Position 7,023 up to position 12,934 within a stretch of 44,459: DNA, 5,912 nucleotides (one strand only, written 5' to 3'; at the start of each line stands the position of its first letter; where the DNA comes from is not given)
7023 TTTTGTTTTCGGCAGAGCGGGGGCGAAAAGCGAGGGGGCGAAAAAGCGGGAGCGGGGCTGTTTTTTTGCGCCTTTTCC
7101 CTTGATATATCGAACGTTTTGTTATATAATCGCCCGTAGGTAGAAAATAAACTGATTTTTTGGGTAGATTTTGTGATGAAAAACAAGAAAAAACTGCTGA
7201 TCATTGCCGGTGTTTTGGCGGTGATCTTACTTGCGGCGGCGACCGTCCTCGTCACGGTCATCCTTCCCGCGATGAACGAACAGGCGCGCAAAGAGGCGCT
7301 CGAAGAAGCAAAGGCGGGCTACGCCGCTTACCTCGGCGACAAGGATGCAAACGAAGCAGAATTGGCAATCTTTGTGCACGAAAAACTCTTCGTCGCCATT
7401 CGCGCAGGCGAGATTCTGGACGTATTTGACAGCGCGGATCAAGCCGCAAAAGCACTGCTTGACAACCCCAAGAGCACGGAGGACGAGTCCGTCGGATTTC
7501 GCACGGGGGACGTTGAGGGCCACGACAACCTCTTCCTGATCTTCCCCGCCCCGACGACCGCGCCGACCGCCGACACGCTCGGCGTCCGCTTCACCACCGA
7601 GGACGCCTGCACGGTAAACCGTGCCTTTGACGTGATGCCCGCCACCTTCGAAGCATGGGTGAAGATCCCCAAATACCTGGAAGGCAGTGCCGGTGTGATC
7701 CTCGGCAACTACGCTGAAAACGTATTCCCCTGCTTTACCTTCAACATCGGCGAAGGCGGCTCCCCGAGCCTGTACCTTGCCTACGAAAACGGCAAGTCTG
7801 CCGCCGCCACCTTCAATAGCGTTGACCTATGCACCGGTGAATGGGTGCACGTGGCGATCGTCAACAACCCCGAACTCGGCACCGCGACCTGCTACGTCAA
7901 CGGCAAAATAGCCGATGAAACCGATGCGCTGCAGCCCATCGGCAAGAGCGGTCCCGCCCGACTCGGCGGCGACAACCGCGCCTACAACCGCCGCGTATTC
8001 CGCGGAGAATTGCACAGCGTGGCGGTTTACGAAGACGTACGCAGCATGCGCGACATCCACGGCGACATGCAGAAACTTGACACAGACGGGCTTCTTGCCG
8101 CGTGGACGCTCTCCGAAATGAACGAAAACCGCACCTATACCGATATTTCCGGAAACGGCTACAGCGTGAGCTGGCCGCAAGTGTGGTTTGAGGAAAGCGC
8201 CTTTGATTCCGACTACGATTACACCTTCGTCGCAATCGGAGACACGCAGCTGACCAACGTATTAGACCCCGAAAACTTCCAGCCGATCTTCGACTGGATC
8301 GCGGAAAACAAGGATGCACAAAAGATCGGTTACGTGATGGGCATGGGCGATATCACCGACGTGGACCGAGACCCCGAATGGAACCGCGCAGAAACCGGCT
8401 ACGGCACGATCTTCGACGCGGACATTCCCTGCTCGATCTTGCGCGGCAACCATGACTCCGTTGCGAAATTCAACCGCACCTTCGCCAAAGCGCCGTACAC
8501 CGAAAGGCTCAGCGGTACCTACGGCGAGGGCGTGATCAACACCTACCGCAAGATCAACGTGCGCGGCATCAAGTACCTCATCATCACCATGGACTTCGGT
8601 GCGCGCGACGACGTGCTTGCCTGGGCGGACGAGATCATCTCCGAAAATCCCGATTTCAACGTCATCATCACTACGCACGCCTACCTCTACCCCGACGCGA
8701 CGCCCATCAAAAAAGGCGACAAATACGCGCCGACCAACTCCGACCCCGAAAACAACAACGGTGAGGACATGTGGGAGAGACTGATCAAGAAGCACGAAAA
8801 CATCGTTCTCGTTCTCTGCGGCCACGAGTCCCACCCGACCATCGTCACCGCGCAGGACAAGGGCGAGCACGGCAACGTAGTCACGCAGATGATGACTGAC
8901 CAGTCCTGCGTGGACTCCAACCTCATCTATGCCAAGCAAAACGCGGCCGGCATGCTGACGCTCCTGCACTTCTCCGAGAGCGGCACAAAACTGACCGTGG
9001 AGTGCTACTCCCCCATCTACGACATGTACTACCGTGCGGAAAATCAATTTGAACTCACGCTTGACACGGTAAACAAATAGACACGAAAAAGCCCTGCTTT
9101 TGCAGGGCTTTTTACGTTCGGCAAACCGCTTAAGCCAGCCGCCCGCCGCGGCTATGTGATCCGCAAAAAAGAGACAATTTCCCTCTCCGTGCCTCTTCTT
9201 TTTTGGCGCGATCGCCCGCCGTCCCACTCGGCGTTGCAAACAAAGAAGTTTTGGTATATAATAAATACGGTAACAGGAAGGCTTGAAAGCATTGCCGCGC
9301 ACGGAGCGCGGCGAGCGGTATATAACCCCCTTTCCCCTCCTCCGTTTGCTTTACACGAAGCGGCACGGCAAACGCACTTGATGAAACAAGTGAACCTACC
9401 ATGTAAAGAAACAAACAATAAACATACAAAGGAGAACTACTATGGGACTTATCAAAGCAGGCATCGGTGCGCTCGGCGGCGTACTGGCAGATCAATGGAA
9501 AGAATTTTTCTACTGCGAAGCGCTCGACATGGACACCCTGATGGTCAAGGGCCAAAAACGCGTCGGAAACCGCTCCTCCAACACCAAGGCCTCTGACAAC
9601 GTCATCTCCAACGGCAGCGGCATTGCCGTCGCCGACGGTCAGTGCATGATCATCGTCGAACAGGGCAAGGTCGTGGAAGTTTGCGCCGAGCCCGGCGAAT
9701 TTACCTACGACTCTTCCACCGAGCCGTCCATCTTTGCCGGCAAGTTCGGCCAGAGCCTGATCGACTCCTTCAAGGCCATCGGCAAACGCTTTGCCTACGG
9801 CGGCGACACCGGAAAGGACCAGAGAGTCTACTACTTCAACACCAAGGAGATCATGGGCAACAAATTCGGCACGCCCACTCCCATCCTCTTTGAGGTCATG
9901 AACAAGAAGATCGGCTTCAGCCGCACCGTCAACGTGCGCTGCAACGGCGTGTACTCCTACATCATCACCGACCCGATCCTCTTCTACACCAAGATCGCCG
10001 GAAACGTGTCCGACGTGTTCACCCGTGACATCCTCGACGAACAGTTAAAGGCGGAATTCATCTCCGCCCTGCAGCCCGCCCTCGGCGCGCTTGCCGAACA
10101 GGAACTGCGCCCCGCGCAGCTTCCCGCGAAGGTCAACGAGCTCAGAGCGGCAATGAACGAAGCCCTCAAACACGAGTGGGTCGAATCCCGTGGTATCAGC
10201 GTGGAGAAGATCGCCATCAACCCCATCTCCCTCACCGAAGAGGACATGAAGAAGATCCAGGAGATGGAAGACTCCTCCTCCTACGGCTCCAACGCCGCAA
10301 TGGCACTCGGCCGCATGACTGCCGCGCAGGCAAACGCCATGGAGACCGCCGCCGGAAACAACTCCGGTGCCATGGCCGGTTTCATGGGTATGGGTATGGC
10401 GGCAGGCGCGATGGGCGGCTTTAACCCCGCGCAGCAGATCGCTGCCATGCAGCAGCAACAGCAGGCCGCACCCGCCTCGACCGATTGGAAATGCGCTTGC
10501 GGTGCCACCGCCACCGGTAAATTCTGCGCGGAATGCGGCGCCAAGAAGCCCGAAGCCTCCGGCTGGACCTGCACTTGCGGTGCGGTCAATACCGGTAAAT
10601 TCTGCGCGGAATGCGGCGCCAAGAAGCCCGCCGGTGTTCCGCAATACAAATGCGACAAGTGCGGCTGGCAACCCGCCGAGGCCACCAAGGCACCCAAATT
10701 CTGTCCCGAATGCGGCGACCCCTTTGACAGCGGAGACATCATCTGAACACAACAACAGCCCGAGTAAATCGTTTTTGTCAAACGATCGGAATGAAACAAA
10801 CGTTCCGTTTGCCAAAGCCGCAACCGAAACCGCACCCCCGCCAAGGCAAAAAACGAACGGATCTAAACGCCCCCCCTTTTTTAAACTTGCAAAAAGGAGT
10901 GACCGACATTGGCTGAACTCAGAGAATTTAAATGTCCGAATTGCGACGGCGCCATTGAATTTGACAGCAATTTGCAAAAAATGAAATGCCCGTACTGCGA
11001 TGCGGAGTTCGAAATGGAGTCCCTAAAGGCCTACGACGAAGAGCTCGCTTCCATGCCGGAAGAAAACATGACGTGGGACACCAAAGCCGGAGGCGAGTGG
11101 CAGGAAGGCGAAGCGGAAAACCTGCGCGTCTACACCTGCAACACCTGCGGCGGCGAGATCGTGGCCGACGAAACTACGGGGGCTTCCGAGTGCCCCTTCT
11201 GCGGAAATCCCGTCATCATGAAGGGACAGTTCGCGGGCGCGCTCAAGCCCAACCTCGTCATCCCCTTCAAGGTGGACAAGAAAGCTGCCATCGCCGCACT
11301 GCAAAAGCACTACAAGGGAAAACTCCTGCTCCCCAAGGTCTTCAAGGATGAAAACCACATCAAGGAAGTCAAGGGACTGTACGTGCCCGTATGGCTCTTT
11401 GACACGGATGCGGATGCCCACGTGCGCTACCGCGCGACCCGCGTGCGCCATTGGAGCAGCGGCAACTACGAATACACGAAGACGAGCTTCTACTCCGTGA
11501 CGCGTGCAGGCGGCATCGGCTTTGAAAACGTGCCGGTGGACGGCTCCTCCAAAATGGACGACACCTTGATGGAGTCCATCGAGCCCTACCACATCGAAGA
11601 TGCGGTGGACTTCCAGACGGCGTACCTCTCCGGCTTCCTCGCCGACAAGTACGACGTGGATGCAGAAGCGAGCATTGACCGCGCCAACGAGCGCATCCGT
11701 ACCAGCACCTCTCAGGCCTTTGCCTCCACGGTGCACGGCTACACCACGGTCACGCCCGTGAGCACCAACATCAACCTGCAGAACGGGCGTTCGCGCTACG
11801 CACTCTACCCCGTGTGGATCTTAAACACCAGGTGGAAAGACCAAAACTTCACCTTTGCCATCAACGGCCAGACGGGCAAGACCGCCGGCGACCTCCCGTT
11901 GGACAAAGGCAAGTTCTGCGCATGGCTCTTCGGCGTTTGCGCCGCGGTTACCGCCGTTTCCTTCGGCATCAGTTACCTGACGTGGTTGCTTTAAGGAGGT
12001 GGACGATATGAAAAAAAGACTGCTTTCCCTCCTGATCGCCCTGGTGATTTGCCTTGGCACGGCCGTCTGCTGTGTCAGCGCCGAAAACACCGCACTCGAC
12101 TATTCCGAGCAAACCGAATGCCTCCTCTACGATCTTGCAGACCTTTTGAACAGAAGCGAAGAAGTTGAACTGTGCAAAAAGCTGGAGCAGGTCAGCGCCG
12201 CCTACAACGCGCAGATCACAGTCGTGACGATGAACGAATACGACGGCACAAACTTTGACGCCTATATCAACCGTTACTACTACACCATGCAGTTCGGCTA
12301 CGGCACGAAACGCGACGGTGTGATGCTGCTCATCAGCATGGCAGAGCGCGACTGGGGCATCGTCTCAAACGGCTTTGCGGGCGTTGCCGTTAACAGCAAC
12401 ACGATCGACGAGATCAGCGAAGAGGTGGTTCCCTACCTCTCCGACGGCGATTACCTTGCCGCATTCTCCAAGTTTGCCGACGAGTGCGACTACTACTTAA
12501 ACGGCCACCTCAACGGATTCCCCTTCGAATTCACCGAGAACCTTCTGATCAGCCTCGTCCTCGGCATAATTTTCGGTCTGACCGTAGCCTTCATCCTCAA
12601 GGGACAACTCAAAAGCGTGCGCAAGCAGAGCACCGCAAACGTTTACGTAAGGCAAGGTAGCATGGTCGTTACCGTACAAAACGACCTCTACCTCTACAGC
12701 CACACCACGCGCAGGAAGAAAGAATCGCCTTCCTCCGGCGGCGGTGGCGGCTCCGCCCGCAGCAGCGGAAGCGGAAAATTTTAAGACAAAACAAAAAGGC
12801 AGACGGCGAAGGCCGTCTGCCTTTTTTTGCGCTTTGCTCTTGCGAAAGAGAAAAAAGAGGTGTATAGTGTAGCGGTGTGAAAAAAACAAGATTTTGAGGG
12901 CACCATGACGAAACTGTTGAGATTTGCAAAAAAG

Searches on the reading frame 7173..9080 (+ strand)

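Call 36: search_protein_families(library=pfam, proteins=[window:7173-9080:+])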
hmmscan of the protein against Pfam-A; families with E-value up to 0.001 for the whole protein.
window:7173-9080:+ (635 aa): 2 families
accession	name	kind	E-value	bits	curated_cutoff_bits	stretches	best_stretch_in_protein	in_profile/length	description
PF13385.13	Laminin_G_3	-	6.9e-17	62.4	27.6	1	150-295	12-150/151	Concanavalin A-like lectin/glucanases superfamily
PF00149.33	Metallophos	-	2.6e-08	35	21.5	1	351-552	2-188/191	Calcineurin-like phosphoesterase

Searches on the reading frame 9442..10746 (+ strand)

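Call 36: search_protein_families(library=pfam, proteins=[window:9442-10746:+])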
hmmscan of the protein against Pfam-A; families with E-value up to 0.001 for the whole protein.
window:9442-10746:+ (434 aa): 1 family
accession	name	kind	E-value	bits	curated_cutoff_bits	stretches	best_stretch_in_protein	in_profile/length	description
PF13421.11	Band_7_1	-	3e-19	69.9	24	1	52-274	8-205/211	SPFH domain-Band 7 family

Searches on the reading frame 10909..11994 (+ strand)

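Call 36: search_protein_families(library=pfam, proteins=[window:10909-11994:+])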
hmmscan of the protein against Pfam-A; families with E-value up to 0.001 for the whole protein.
window:10909-11994:+ (361 aa): 3 families
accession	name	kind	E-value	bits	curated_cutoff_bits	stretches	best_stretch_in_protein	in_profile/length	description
PF08271.17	Zn_Ribbon_TF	-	7.1e-05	22.7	29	0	7-38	1-33/43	TFIIB zinc-binding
PF07191.17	Zn_ribbon_6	-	0.00029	21.2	25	0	8-38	2-30/67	Double zinc ribbon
PF07754.17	HVO_2753_ZBP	-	0.00061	20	33.2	1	77-106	1-30/46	Small zinc finger protein HVO_2753-like, Zn-binding pocket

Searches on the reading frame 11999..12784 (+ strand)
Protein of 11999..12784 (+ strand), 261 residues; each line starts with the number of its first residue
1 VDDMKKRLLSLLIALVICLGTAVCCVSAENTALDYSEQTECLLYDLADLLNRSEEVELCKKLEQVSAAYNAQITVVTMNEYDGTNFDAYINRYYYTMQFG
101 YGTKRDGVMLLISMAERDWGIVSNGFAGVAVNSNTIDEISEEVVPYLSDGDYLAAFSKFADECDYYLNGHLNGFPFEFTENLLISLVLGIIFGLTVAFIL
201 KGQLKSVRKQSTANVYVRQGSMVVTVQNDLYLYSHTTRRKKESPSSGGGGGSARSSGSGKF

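Call 36: search_protein_families(library=pfam, proteins=[window:11999-12784:+])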
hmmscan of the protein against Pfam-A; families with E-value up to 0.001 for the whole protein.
window:11999-12784:+ (261 aa): 1 family
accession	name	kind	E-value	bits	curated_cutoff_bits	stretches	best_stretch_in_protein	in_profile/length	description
PF04536.20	TPM_phosphatase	-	6.6e-24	84.7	22.1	1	44-164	2-123/125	TPM domain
